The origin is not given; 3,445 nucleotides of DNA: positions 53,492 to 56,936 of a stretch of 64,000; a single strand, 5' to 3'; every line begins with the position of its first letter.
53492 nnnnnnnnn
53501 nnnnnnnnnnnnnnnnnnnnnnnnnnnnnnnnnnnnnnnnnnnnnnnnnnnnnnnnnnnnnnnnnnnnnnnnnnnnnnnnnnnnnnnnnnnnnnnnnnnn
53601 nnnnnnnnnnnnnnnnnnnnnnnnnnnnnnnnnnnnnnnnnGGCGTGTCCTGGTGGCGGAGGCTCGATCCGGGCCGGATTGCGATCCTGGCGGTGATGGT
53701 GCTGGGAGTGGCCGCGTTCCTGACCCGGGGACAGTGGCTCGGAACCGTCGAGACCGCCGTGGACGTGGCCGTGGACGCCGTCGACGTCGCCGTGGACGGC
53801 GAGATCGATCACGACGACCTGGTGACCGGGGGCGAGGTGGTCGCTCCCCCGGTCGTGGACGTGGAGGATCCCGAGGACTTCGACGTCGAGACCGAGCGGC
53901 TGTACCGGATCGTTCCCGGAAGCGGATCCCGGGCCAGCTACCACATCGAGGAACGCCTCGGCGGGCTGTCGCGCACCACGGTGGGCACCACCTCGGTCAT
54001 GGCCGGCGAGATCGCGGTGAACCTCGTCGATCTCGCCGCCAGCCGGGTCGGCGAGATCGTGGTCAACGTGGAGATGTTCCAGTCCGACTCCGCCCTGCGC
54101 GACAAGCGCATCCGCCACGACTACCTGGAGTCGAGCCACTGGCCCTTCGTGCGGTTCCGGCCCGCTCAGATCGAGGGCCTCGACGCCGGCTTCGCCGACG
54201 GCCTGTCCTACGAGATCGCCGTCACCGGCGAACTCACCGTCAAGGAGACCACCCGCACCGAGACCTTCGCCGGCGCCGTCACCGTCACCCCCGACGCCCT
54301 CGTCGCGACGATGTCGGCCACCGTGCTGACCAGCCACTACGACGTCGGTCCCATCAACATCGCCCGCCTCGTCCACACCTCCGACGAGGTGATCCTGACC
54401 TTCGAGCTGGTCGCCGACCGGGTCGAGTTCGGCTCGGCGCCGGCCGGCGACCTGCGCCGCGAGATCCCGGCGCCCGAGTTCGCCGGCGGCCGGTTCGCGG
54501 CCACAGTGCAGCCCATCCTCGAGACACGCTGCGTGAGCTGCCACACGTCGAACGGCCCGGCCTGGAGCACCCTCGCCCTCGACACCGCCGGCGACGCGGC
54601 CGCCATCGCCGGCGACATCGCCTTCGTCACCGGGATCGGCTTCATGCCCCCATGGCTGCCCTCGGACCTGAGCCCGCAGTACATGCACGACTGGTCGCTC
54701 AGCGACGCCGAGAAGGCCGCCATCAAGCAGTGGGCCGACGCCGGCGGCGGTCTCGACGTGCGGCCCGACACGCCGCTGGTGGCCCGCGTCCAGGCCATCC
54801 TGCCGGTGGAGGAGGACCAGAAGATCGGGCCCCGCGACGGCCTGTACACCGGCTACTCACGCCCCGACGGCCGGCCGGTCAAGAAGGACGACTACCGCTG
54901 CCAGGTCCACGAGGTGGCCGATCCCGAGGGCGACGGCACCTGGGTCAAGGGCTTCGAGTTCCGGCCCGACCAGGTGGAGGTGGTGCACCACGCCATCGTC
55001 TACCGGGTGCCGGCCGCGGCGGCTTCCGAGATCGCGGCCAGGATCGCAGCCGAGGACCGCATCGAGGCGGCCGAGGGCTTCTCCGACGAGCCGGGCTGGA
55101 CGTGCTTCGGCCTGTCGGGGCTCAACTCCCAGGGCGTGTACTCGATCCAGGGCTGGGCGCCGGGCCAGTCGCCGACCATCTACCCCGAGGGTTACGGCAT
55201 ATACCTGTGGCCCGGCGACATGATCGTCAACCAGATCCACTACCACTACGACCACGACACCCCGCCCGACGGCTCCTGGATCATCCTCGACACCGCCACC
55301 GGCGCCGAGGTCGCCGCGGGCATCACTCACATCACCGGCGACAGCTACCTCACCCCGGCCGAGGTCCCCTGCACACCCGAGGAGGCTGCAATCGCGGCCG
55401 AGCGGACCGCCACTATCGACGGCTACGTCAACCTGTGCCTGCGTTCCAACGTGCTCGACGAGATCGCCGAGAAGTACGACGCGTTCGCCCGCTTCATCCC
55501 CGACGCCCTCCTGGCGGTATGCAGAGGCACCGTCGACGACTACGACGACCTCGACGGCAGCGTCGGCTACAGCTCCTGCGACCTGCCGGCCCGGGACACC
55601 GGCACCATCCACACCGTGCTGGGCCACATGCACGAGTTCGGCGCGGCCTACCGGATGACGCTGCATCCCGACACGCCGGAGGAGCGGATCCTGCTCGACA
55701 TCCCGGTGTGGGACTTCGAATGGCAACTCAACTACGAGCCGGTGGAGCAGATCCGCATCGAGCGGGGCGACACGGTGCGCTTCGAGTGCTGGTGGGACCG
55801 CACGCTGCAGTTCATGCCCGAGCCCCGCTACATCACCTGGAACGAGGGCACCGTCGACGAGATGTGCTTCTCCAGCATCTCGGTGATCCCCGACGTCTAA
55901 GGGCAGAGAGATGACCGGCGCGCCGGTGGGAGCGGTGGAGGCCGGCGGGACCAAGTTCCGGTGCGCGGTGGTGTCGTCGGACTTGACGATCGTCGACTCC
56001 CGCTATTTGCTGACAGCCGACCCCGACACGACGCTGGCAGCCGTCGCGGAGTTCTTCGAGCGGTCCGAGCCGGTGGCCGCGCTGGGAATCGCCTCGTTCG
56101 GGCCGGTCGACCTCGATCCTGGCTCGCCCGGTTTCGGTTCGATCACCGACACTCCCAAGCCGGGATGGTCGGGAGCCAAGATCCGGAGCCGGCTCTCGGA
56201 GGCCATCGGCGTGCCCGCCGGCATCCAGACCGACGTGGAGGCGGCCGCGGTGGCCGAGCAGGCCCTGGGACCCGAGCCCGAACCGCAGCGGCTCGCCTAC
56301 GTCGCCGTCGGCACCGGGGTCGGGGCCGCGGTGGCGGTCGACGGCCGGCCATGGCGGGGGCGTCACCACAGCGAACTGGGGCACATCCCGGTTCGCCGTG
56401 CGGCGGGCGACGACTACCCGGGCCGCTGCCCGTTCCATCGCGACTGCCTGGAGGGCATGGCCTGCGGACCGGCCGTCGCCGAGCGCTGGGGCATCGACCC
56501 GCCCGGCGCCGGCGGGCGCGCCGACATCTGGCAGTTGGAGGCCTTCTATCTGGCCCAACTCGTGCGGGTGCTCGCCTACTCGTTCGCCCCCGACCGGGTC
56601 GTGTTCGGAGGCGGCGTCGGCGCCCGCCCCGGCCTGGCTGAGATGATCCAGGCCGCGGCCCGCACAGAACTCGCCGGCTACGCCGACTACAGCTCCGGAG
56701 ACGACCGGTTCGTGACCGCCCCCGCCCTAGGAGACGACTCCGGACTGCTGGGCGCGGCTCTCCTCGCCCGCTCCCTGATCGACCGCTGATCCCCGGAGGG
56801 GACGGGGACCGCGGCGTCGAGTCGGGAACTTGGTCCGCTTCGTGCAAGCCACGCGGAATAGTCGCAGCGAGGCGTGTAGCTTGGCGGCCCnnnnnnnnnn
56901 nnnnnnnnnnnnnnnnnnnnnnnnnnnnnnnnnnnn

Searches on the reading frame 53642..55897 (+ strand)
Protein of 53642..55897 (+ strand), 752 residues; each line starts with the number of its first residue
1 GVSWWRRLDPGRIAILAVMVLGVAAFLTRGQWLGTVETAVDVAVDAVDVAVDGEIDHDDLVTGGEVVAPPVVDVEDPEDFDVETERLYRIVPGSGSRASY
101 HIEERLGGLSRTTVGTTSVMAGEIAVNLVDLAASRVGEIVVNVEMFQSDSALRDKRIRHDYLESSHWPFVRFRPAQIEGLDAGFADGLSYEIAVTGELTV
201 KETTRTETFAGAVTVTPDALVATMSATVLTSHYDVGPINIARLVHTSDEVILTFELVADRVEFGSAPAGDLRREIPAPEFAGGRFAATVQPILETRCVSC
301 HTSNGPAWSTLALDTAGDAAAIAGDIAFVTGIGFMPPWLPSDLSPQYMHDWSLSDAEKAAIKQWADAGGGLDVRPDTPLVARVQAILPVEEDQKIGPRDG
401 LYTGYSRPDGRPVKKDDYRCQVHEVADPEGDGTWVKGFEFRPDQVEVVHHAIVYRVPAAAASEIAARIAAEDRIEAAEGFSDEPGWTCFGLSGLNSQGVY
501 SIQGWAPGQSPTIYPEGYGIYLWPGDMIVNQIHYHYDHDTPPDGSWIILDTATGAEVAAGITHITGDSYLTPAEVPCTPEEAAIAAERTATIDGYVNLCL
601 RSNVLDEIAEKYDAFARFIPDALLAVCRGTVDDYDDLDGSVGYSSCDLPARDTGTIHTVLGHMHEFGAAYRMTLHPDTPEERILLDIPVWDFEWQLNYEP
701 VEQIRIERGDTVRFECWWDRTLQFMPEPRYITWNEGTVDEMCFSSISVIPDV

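Call 26: search_protein_families(library=pfam, proteins=[window:53642-55897:+], max_evalue=0.001)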
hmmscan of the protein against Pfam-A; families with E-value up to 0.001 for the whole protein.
window:53642-55897:+ (752 aa): 1 family
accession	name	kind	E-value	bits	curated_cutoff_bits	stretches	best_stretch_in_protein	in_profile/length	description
PF04264.18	YceI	-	2.7e-13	51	23.7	1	94-258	6-150/150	YceI-like domain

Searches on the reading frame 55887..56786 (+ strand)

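Call 26: search_protein_families(library=pfam, proteins=[window:55887-56786:+], max_evalue=0.001)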
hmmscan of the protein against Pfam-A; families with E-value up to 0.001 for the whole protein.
window:55887-56786:+ (300 aa): 1 family
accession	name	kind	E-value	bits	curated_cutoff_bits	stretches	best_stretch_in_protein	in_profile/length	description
PF00480.26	ROK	-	1.7e-49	169.3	22.9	1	15-295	2-292/294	ROK family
